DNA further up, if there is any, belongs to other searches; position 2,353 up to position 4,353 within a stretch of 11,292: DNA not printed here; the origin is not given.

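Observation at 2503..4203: Pilus/secretion ATPase fused to an N-terminal ferredoxin-type multi-cluster Fe-S domain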

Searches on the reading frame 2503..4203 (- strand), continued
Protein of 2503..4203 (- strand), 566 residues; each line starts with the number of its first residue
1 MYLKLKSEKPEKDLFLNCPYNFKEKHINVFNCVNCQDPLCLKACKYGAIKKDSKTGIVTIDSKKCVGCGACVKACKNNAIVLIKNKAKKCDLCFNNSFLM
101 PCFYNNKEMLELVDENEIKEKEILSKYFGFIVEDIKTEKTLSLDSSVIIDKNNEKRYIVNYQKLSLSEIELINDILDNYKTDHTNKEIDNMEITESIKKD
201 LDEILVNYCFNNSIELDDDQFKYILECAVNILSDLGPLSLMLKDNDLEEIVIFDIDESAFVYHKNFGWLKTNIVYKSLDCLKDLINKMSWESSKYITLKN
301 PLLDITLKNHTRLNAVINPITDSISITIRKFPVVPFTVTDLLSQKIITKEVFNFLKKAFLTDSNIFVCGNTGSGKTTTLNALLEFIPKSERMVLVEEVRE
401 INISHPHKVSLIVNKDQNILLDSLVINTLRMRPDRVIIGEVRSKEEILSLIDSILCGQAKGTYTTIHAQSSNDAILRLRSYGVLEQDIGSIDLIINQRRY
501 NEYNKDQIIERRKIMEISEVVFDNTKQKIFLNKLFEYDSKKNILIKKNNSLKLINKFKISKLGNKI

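Call 42: find_homologous_proteins(query=P0099, max_evalue=1e-10)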
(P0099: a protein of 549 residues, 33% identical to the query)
Query P0099 (549 aa): 6804 proteins with E <= 1e-10 among 8000 candidates; the best 120 are listed.
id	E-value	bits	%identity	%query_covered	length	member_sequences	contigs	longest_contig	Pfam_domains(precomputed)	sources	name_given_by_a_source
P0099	0.0e+0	1263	100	100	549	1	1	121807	PF00437.27,PF12837.13,PF13247.12,PF00037.33,PF12838.13,PF25160.2,PF13187.12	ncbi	ncbi:ATPase, T2SS/T4P/T4SS family [archaeon]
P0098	0.0e+0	1048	83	100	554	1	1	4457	PF00437.27,PF12837.13,PF13247.12,PF00037.33,PF12838.13,PF13187.12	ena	-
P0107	4.2e-260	882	69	100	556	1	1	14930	PF14697.12,PF00437.27,PF12797.13,PF12837.13,PF13247.12,PF00037.33,PF12798.13,PF12838.13,PF25160.2,PF13237.12,PF13187.12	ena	-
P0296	2.3e-259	880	69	100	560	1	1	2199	PF00437.27,PF12837.13,PF13247.12,PF00037.33,PF12838.13,PF13187.12,PF27713.1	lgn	-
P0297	1.2e-257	874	69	100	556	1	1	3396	PF00437.27,PF12837.13,PF00037.33,PF12838.13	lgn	-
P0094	3.4e-246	836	67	99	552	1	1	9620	PF00437.27,PF12797.13,PF12837.13,PF13247.12,PF00037.33,PF12798.13,PF12838.13,PF13237.12,PF13187.12,PF27713.1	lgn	-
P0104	5.5e-245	832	65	100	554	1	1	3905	PF14697.12,PF00437.27,PF12837.13,PF13247.12,PF13484.12,PF12838.13,PF12800.13,PF12797.13,PF00037.33,PF25160.2,PF13237.12,PF13187.12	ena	-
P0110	9.2e-244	828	66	100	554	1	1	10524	PF14697.12,PF00437.27,PF12797.13,PF12837.13,PF13247.12,PF00037.33,PF12838.13,PF25160.2,PF13237.12,PF13187.12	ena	-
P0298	1.2e-236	805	66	95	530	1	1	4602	PF00437.27,PF13247.12,PF00037.33,PF12838.13,PF13187.12,PF27713.1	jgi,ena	-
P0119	7.1e-220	749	62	97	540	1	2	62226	PF00437.27,PF12837.13,PF13247.12,PF13484.12,PF12838.13,PF13534.12,PF12800.13,PF12797.13,PF00037.33,PF25160.2,PF13237.12,PF13187.12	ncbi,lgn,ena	-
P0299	1.1e-193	663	53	100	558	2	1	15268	PF14697.12,PF00437.27,PF12797.13,PF12837.13,PF13247.12,PF00037.33,PF12838.13,PF25160.2,PF13237.12,PF13187.12,PF27713.1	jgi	-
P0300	4.3e-175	602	54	94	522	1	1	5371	PF00437.27,PF13247.12,PF27713.1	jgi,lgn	jgi:Flp pilus assembly CpaF family ATPase/NAD-dependent dihydropyrimidine dehydrogenase PreA subunit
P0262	7.7e-167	574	50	100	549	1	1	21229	PF14697.12,PF00437.27,PF12837.13,PF12798.13,PF13484.12,PF12838.13,PF12800.13,PF27713.1,PF12797.13,PF00037.33,PF25160.2,PF13237.12,PF13183.12,PF13187.12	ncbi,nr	ncbi:MAG: Flp pilus assembly complex ATPase component TadA [Candidatus Diapherotrites archaeon]|nr:F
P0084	2.9e-163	563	48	98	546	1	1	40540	PF00437.27,PF12837.13,PF13247.12,PF12798.13,PF13484.12,PF12838.13,PF27713.1,PF12797.13,PF00037.33,PF25160.2,PF13237.12,PF13187.12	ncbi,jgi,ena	-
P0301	3.1e-160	553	50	94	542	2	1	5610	PF00437.27,PF12797.13,PF12837.13,PF00037.33,PF12838.13,PF13401.13,PF13187.12,PF27713.1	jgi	-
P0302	1.3e-159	551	51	95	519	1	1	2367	PF14697.12,PF00437.27,PF12837.13,PF12798.13,PF13484.12,PF12838.13,PF12800.13,PF27713.1,PF12797.13,PF00037.33,PF13237.12,PF13183.12,PF13187.12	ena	-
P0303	1.4e-158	547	47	99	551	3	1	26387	PF14697.12,PF00437.27,PF12837.13,PF13247.12,PF12798.13,PF13484.12,PF12838.13,PF12800.13,PF27713.1,PF12797.13,PF00037.33,PF25160.2,PF13237.12,PF13187.12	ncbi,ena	-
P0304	3.3e-158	546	49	93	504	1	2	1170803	PF00437.27,PF12838.13,PF13187.12,PF27713.1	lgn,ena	-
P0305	6.4e-157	542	46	99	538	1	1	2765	PF00437.27,PF12837.13,PF12838.13,PF13187.12,PF27713.1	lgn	-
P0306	5.5e-155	535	47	98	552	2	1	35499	PF00437.27,PF12797.13,PF12837.13,PF13247.12,PF00037.33,PF13484.12,PF12838.13,PF13237.12,PF13187.12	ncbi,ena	-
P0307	1.1e-153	531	49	87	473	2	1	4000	PF00437.27,PF27713.1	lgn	-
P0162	1.8e-151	524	47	99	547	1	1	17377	PF14697.12,PF00437.27,PF12837.13,PF13247.12,PF13484.12,PF12838.13,PF27713.1,PF12797.13,PF00037.33,PF25160.2,PF13237.12,PF13187.12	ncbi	-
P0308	8.9e-150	518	45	100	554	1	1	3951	PF14697.12,PF00437.27,PF12797.13,PF12837.13,PF13247.12,PF00037.33,PF12838.13,PF25160.2,PF13237.12,PF13187.12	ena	-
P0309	1.5e-149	517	47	98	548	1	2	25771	PF14697.12,PF00437.27,PF12837.13,PF13247.12,PF12798.13,PF13484.12,PF12838.13,PF12800.13,PF12797.13,PF00037.33,PF25160.2,PF13237.12,PF13187.12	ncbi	-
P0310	3.2e-149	516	46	99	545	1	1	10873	PF14697.12,PF00437.27,PF12837.13,PF13247.12,PF13484.12,PF12838.13,PF12800.13,PF27713.1,PF12797.13,PF00037.33,PF25160.2,PF13237.12,PF13187.12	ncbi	-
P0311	4.4e-149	516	45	99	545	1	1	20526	PF14697.12,PF00437.27,PF12837.13,PF13247.12,PF13484.12,PF12838.13,PF12800.13,PF27713.1,PF12797.13,PF00037.33,PF25160.2,PF13237.12,PF13187.12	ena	-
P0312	1.1e-148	514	45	99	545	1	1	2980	PF14697.12,PF00437.27,PF12837.13,PF13247.12,PF13484.12,PF12838.13,PF12800.13,PF27713.1,PF12797.13,PF00037.33,PF25160.2,PF13237.12,PF13187.12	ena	-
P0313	6.2e-143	495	47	96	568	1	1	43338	PF14697.12,PF00437.27,PF12837.13,PF13247.12,PF00037.33,PF12838.13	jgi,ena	-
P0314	1.4e-140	488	46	85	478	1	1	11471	PF00437.27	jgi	jgi:Flp pilus assembly CpaF family ATPase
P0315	2.0e-137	477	53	85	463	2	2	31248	PF00437.27,PF00005.34,PF00037.33,PF12838.13,PF27713.1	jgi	jgi:Flp pilus assembly CpaF family ATPase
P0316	4.1e-134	466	47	94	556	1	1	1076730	PF00437.27,PF12797.13,PF12837.13,PF00037.33,PF12838.13,PF25160.2,PF13237.12,PF13187.12,PF27713.1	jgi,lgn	jgi:Flp pilus assembly CpaF family ATPase/Fe-S-cluster-containing hydrogenase component 2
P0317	1.7e-133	464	46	95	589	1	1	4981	PF00437.27,PF00037.33,PF12838.13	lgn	-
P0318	1.7e-132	461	45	96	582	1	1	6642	PF14697.12,PF00437.27,PF12837.13,PF00037.33,PF12838.13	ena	-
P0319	5.5e-132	459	43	99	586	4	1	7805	PF00437.27,PF12837.13,PF25160.2,PF27713.1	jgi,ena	-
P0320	8.4e-131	455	43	98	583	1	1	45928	PF00437.27,PF25160.2,PF27713.1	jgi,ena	-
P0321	1.1e-130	455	43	99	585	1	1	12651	PF00437.27,PF12797.13,PF12837.13,PF00037.33,PF13484.12,PF12838.13,PF25160.2,PF13237.12,PF27713.1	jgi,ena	-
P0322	2.4e-130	454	45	89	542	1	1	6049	PF00437.27,PF12797.13,PF12837.13,PF13247.12,PF00037.33,PF13484.12,PF12838.13,PF25160.2,PF13237.12,PF13187.12,PF27713.1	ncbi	-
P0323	2.5e-129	451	45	94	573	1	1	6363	PF00437.27,PF00037.33,PF12838.13,PF13187.12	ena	-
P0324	1.4e-128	448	45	93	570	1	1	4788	PF00437.27,PF00037.33,PF12838.13,PF13237.12,PF27713.1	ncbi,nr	ncbi:MAG: Flp pilus assembly complex ATPase component TadA [Candidatus Diapherotrites archaeon]|nr:F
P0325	1.4e-128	448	45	96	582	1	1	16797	PF00437.27,PF12797.13,PF12837.13,PF00037.33,PF12838.13,PF25160.2,PF13187.12,PF27713.1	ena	-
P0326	1.6e-128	448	44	99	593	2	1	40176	PF00437.27,PF12837.13,PF00037.33,PF12838.13,PF25160.2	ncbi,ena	-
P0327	8.1e-128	446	42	99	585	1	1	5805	PF00437.27,PF12797.13,PF12837.13,PF00037.33,PF13484.12,PF12838.13,PF25160.2,PF13237.12,PF27713.1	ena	-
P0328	8.3e-128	446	44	98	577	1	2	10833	PF00437.27,PF12837.13,PF00037.33,PF12838.13,PF25160.2,PF13187.12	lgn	-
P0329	8.4e-128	446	44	93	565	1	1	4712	PF00437.27,PF00037.33,PF12838.13,PF25160.2,PF27713.1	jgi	jgi:Flp pilus assembly CpaF family ATPase/ferredoxin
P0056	1.2e-127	445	43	90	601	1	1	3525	PF00437.27,PF12837.13,PF00037.33,PF12838.13,PF13187.12,PF27713.1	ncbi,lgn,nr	ncbi:MAG: Flp pilus assembly complex ATPase component TadA [Candidatus Diapherotrites archaeon]|nr:F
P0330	2.9e-127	444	42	99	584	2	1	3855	PF00437.27,PF12797.13,PF12837.13,PF00037.33,PF13484.12,PF12838.13,PF25160.2,PF13237.12,PF13187.12,PF27713.1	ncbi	-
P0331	3.6e-127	443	42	99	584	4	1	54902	PF14697.12,PF00437.27,PF12797.13,PF12837.13,PF00037.33,PF12838.13,PF25160.2,PF27713.1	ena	-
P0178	4.1e-127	443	44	99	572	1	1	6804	PF14697.12,PF00437.27,PF12797.13,PF12837.13,PF00037.33,PF13484.12,PF12838.13,PF25160.2,PF13237.12,PF13187.12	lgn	-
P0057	5.6e-127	443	43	93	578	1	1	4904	PF00437.27,PF12837.13,PF13247.12,PF00037.33,PF12838.13,PF13187.12,PF27713.1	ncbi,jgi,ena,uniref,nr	ncbi:MAG: hypothetical protein DRO04_00915 [Candidatus Iainarchaeum archaeon]|uniref:4Fe-4S ferredox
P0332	6.7e-127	443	42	99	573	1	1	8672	PF14697.12,PF00437.27,PF12797.13,PF12837.13,PF00037.33,PF12838.13,PF25160.2,PF13237.12,PF13187.12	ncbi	ncbi:MAG: ATPase, T2SS/T4P/T4SS family [Candidatus Micrarchaeota archaeon]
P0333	1.1e-126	442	41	99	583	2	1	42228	PF00437.27,PF12837.13,PF00037.33,PF12838.13,PF25160.2,PF13237.12,PF13187.12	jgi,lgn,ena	-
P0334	1.9e-126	441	42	99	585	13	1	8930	PF00437.27,PF12797.13,PF12837.13,PF00037.33,PF13484.12,PF12838.13,PF25160.2,PF13237.12,PF13187.12,PF27713.1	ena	-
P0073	3.0e-126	440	43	95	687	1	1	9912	PF00437.27,PF12837.13,PF00037.33,PF12838.13,PF13187.12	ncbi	-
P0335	5.3e-126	440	42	99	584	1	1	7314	PF00437.27,PF12797.13,PF12837.13,PF00037.33,PF13484.12,PF12838.13,PF25160.2,PF13237.12,PF13187.12,PF27713.1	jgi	jgi:Flp pilus assembly CpaF family ATPase/NAD-dependent dihydropyrimidine dehydrogenase PreA subunit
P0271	6.1e-126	439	44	93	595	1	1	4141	PF00437.27,PF12837.13,PF00037.33,PF12838.13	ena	-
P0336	7.1e-126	439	42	99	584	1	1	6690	PF00437.27,PF12797.13,PF12837.13,PF00037.33,PF13484.12,PF12838.13,PF25160.2,PF13237.12,PF13187.12,PF27713.1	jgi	jgi:Flp pilus assembly CpaF family ATPase/Fe-S-cluster-containing hydrogenase component 2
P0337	2.1e-125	438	43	99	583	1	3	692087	PF00437.27,PF12837.13,PF00037.33,PF12838.13,PF25160.2,PF13237.12,PF27713.1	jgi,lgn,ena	jgi:Flp pilus assembly CpaF family ATPase/Fe-S-cluster-containing hydrogenase component 2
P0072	9.1e-125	436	42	96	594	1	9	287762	PF00437.27,PF12838.13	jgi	-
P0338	9.4e-125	435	43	94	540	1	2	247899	PF00437.27,PF12797.13,PF12837.13,PF13247.12,PF00037.33,PF13484.12,PF12838.13,PF25160.2,PF13237.12,PF13187.12,PF27713.1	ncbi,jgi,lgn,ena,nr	ncbi:hypothetical protein DRN74_00070 [Candidatus Micrarchaeota archaeon]|nr:MAG: hypothetical prote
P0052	1.4e-124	435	43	93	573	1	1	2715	PF00437.27,PF12797.13,PF12837.13,PF13247.12,PF00037.33,PF12838.13,PF13187.12,PF27713.1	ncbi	-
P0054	1.8e-124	435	43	93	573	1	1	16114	PF00437.27,PF12797.13,PF12837.13,PF13247.12,PF00037.33,PF12838.13,PF13187.12,PF27713.1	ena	-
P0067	2.1e-124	434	43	96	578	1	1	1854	PF00437.27,PF12837.13,PF00037.33,PF12838.13,PF13187.12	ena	-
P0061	2.7e-124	434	43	96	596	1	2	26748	PF00437.27,PF12837.13,PF00037.33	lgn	-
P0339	2.9e-124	434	43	96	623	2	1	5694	PF00437.27,PF12797.13,PF12837.13,PF00037.33,PF12838.13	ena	-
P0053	6.1e-124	433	43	93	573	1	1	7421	PF00437.27,PF12797.13,PF12837.13,PF13247.12,PF00037.33,PF12838.13,PF13187.12,PF27713.1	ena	-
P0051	7.9e-124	432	43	93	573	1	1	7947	PF00437.27,PF12797.13,PF12837.13,PF13247.12,PF00037.33,PF12838.13,PF13187.12,PF27713.1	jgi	-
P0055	9.7e-124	432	43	97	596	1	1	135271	PF00437.27,PF12837.13,PF00037.33,PF12838.13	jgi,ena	-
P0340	1.0e-123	432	44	96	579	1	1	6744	PF00437.27,PF12837.13,PF00037.33,PF12838.13,PF13401.13,PF25160.2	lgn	-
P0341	2.8e-123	431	42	92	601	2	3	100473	PF00437.27,PF12837.13,PF00037.33,PF12838.13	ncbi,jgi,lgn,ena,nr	ncbi:MAG: Flp pilus assembly complex ATPase component TadA [Candidatus Diapherotrites archaeon]|nr:F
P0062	4.2e-123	430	40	92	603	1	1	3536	PF00437.27,PF12837.13,PF12838.13,PF27713.1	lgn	-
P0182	5.9e-123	430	42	94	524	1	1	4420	PF00437.27,PF12837.13,PF13247.12,PF00037.33,PF25160.2,PF13187.12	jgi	-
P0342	6.4e-123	429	43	96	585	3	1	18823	PF16796.12,PF00437.27,PF12837.13,PF13247.12,PF00037.33,PF25160.2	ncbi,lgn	-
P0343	7.9e-123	429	41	96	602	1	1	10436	PF00437.27,PF12837.13,PF00037.33,PF12838.13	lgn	-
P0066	1.0e-122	429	44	96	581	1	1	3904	PF00437.27,PF12837.13,PF13247.12,PF00037.33,PF12838.13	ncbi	-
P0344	1.1e-122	429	53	69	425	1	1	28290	PF00437.27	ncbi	-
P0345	2.3e-122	428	43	94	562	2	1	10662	PF00437.27,PF00037.33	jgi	-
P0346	2.5e-122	427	53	68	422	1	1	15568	PF00437.27,PF27713.1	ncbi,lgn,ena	-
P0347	4.3e-122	427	42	96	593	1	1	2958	PF00437.27,PF12837.13,PF00037.33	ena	-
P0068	7.7e-122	426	42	97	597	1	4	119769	PF00437.27,PF12797.13,PF12837.13,PF13247.12,PF00037.33,PF12838.13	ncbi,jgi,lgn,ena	-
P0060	7.7e-122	426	44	94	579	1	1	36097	PF00437.27,PF12837.13,PF00037.33,PF12838.13,PF27713.1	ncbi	-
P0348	3.2e-121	424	43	98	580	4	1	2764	PF00437.27,PF27713.1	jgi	-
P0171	3.4e-121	424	44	84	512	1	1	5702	PF00437.27,PF12837.13,PF13247.12,PF00037.33,PF12838.13,PF25160.2,PF13237.12,PF13187.12,PF27713.1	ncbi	-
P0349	3.8e-121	424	41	96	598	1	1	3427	PF00437.27,PF12837.13,PF00037.33,PF12838.13,PF27713.1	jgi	-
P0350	5.1e-121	423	50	77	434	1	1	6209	PF00437.27,PF12797.13,PF12837.13,PF00037.33,PF13484.12,PF12838.13,PF13534.12,PF13237.12,PF12800.13,PF13187.12,PF27713.1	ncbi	-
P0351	7.6e-121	423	45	96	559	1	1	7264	PF00437.27,PF12797.13,PF12837.13,PF00037.33,PF12798.13,PF13484.12,PF12838.13,PF13237.12,PF12800.13,PF13187.12,PF27713.1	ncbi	ncbi:MAG: ATPase, T2SS/T4P/T4SS family [archaeon]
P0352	7.8e-121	423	40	96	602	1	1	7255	PF00437.27,PF12837.13,PF00037.33,PF12838.13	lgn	-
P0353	9.7e-121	422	42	95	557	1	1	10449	PF00437.27,PF12837.13,PF00037.33,PF12838.13,PF25160.2,PF13237.12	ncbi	ncbi:MAG: ATPase, T2SS/T4P/T4SS family [Candidatus Micrarchaeota archaeon]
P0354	1.3e-120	422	43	96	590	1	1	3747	PF00437.27,PF12797.13,PF12837.13,PF00037.33,PF12838.13,PF25160.2,PF13237.12,PF27713.1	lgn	-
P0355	1.5e-120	422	41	96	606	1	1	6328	PF00437.27,PF12838.13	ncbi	-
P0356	1.6e-120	421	43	94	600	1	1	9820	PF00437.27,PF12797.13,PF12837.13,PF00037.33,PF12838.13,PF25160.2,PF13187.12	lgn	-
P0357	3.3e-120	420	43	97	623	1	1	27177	PF00437.27,PF12837.13,PF00037.33,PF12838.13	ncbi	-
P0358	4.6e-120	420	42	99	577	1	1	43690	PF00437.27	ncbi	-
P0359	7.4e-120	419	42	92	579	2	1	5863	PF00437.27,PF12837.13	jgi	-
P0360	1.9e-119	418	43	90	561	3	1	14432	PF14697.12,PF00437.27,PF12837.13,PF12798.13,PF13484.12,PF12838.13,PF12800.13,PF27713.1,PF12797.13,PF00037.33,PF13237.12,PF13187.12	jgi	-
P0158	2.5e-119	418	40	99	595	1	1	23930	PF00437.27,PF12797.13,PF12837.13,PF00037.33,PF12838.13,PF25160.2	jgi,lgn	jgi:Flp pilus assembly CpaF family ATPase/ferredoxin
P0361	3.2e-118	414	44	91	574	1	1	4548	PF00437.27,PF12797.13,PF12837.13,PF00037.33,PF12838.13,PF13237.12,PF13187.12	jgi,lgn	jgi:Flp pilus assembly CpaF family ATPase/Fe-S-cluster-containing hydrogenase component 2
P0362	3.7e-118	414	42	93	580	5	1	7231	PF00437.27,PF13401.13,PF27713.1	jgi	-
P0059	5.6e-118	413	41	96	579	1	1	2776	PF00437.27,PF00037.33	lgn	-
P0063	6.2e-118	413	41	96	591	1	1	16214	PF00437.27,PF00037.33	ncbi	ncbi:MAG: ATPase, T2SS/T4P/T4SS family [archaeon]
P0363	6.2e-118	413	51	74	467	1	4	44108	PF00437.27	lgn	-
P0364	1.0e-117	412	50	77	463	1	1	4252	PF00437.27,PF27713.1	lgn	-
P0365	1.4e-117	412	43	99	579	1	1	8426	PF00437.27,PF25160.2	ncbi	-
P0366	1.8e-117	411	41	97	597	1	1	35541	PF00437.27,PF12837.13,PF00037.33,PF12838.13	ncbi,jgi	-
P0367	1.8e-117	411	46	80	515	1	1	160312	PF00437.27,PF12797.13,PF12837.13,PF13247.12,PF00037.33,PF13484.12,PF12838.13,PF25160.2,PF13237.12,PF12800.13,PF13187.12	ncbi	-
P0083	2.7e-117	411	41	96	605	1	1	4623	PF00437.27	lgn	-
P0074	4.5e-117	410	43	96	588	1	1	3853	PF00437.27,PF12797.13,PF12837.13,PF13247.12,PF00037.33,PF12838.13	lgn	-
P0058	1.3e-116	409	39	91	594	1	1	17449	PF14697.12,PF00437.27,PF12797.13,PF12837.13,PF00005.34,PF00037.33,PF12838.13,PF25160.2,PF13237.12,PF27713.1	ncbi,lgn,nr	ncbi:MAG: ATPase, T2SS/T4P/T4SS family [archaeon]|nr:ATPase, T2SS/T4P/T4SS family [archaeon]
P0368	1.4e-116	409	45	96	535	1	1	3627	PF00437.27,PF12797.13,PF12837.13,PF00037.33,PF12838.13,PF13237.12,PF27713.1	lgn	-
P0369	1.4e-116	409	49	76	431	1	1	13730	PF00437.27,PF12797.13,PF12837.13,PF00037.33,PF13484.12,PF12838.13,PF13534.12,PF13237.12,PF12800.13,PF13187.12,PF27713.1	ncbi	-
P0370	5.0e-116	407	42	99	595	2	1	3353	PF00437.27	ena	-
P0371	6.5e-116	406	43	94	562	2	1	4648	PF14697.12,PF00437.27,PF12837.13,PF13247.12,PF12798.13,PF13484.12,PF12838.13,PF13401.13,PF13534.12,PF12800.13,PF12797.13,PF00037.33,PF13237.12,PF13187.12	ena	-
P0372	6.9e-116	406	40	99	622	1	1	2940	PF00437.27,PF12838.13,PF27713.1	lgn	-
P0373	1.2e-115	405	49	74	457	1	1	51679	PF00437.27,PF27713.1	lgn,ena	-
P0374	2.4e-115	404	48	80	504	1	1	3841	PF14697.12,PF00437.27,PF12797.13,PF12837.13,PF13247.12,PF00037.33,PF12838.13,PF25160.2,PF13237.12,PF27713.1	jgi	-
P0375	3.3e-115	404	42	92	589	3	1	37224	PF00437.27,PF12837.13,PF13247.12,PF00037.33,PF12838.13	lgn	-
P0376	3.7e-115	404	41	100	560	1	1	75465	PF00437.27,PF12837.13,PF00037.33,PF12838.13,PF25160.2,PF13237.12,PF13187.12,PF27713.1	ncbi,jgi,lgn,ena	-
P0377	4.0e-115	404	39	97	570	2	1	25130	PF00437.27,PF12837.13,PF13247.12,PF00037.33,PF12838.13,PF27713.1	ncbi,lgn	ncbi:MAG: ATPase, T2SS/T4P/T4SS family [Candidatus Diapherotrites archaeon]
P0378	4.7e-115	403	42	91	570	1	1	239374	PF14697.12,PF00437.27,PF12837.13,PF12798.13,PF13484.12,PF12838.13,PF13401.13,PF12800.13,PF27713.1,PF12797.13,PF00037.33,PF25160.2,PF13237.12,PF13187.12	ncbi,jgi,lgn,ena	-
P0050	6.9e-115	403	41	99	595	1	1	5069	PF00437.27,PF00037.33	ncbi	-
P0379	1.3e-114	402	46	83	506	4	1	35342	PF14697.12,PF00437.27,PF12837.13,PF13247.12,PF00037.33,PF12838.13,PF25160.2,PF13237.12,PF13187.12,PF27713.1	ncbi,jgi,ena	-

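Call 44: find_encoding_contigs(protein=P0338, flank=9000, max_places=1)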
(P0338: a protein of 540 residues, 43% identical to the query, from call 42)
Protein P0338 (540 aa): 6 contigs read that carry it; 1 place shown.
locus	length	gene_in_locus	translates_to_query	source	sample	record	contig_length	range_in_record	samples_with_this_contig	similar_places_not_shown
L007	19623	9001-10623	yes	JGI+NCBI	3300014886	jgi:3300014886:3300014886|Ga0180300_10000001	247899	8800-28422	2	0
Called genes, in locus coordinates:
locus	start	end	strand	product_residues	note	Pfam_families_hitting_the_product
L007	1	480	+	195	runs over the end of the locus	-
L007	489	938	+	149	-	-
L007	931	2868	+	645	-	PF23990:PilB3_N (weak), PF00437:T2SSE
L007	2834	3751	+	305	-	PF00482:T2SSF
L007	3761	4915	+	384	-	PF00482:T2SSF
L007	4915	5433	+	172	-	-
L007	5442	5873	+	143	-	-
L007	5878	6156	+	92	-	-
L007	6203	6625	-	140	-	-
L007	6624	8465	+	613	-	-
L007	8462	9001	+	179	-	PF02643:DUF192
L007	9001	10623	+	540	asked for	PF12797:Fer4_2 (faint), PF13247:Fer4_11, PF25160:LdpA_Fe-S-bd, PF00037:Fer4 (weak), PF12837:Fer4_6 (weak), PF12838:Fer4_7 (weak), PF00437:T2SSE, PF27713:UCP018868, +3 more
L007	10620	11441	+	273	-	PF00482:T2SSF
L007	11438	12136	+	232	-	PF00482:T2SSF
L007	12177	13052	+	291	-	-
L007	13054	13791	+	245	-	PF09754:PAC2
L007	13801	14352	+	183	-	PF01613:Flavin_Reduct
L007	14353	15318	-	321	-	-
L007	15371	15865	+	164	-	-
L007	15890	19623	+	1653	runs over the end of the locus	-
